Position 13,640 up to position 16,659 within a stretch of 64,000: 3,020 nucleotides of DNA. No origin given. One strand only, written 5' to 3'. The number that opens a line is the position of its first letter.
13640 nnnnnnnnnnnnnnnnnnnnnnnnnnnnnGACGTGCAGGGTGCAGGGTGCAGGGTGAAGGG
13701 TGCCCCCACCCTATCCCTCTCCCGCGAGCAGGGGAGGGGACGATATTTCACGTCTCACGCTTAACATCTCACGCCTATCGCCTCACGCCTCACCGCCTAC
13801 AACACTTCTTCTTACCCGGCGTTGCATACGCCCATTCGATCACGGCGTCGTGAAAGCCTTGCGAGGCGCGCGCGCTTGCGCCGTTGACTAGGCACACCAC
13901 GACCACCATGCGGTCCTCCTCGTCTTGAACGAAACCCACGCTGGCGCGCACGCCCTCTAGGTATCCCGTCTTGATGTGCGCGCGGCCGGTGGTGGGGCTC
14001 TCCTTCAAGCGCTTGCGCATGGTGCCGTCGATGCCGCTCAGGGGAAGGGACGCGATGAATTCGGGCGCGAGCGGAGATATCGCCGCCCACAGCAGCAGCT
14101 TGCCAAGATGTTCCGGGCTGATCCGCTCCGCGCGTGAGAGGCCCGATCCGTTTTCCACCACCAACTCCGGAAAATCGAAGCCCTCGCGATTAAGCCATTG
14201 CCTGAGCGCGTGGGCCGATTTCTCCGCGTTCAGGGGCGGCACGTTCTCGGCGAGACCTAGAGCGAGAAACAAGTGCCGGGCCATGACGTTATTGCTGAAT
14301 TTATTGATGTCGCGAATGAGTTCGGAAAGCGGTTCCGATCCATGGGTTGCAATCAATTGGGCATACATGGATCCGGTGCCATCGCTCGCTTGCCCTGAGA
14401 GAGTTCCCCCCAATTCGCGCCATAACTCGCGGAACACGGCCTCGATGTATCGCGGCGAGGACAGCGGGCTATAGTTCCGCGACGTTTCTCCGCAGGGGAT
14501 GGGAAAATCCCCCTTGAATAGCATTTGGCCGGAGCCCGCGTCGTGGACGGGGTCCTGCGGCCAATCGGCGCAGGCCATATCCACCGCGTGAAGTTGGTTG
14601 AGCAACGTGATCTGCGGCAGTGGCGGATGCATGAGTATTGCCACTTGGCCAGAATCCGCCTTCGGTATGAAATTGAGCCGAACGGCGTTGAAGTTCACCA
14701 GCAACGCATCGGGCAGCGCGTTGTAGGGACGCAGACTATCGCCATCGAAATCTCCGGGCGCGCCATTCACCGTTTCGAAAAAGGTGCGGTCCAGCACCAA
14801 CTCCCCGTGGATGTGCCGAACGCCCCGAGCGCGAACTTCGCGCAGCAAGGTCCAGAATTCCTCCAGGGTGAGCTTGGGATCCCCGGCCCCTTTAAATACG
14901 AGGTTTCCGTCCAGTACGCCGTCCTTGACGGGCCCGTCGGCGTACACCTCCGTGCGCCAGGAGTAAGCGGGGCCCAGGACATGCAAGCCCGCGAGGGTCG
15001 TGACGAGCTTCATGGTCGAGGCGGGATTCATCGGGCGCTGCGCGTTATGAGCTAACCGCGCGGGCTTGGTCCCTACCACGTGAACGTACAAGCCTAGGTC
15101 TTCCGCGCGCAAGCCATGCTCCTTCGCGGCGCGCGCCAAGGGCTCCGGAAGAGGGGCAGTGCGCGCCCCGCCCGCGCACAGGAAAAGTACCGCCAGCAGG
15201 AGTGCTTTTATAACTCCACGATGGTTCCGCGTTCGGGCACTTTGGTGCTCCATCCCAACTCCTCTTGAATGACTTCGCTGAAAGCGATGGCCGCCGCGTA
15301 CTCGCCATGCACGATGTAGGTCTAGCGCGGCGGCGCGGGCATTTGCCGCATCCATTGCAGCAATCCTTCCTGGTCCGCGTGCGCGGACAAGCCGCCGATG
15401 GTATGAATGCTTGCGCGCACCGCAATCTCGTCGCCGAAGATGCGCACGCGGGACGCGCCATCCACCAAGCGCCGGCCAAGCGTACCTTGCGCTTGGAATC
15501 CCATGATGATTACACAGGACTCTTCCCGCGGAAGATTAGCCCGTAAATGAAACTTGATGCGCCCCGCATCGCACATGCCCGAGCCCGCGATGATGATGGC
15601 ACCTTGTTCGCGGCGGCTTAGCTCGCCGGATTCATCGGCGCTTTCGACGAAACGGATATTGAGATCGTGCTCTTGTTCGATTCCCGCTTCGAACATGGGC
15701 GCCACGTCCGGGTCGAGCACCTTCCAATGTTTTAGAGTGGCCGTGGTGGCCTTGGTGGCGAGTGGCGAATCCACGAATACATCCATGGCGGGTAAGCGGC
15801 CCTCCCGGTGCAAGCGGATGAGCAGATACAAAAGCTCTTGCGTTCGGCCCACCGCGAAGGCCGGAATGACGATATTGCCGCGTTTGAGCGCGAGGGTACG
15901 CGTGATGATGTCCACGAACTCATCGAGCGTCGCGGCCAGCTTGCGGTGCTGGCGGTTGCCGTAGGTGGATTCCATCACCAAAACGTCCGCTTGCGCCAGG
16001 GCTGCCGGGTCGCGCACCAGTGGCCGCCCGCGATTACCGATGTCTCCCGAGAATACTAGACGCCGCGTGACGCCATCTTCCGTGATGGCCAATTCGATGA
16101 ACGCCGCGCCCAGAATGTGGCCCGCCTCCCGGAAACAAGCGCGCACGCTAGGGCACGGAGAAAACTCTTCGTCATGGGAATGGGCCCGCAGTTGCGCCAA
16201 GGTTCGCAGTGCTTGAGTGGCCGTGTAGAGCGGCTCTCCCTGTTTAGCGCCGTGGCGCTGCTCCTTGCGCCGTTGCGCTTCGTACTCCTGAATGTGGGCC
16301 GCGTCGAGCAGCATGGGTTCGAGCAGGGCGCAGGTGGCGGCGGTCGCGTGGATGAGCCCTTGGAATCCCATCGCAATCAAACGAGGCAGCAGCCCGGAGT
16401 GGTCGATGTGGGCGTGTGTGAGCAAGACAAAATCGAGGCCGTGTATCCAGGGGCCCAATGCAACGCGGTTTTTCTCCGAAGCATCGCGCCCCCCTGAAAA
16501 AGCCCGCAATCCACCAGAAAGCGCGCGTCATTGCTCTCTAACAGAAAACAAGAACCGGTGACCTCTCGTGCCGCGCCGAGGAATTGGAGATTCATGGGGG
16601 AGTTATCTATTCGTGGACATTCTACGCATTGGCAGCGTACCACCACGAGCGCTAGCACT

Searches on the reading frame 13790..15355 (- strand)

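Call 42: search_protein_families(library=ncbifam, proteins=[window:13790-15355:-], max_evalue=0.00001)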
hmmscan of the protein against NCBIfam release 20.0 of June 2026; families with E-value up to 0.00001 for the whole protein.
window:13790-15355:- (521 aa): 2 families
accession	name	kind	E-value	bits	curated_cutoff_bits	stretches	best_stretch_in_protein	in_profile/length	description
TIGR00666.1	PBP4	equivalog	2e-69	234.3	107.8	1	102-492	7-397/397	D-alanyl-D-alanine carboxypeptidase/D-alanyl-D-alanine endopeptidase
NF008322.0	PRK11113.1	equivalog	2.1e-54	184.8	527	1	86-495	35-450/477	serine-type D-Ala-D-Ala carboxypeptidase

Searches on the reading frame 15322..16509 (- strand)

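Call 42: search_protein_families(library=ncbifam, proteins=[window:15322-16509:-], max_evalue=0.00001)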
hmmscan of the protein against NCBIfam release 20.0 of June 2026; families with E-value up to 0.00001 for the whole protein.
window:15322-16509:- (395 aa): 3 families
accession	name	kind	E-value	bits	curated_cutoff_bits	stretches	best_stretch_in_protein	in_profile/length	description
NF045584.1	cas14_MBL_CASP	equivalog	2.2e-93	313.7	800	1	24-394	50-404/612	type VII CRISPR-associated protein Cas14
TIGR03675.1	arCOG00543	equivalog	4.4e-60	203.6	580.2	1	23-394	227-591/631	beta-CASP ribonuclease aCPSF1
TIGR04122.1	Xnuc_lig_assoc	equivalog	2.9e-09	36.2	325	1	118-232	74-184/326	ligase-associated DNA damage response exonuclease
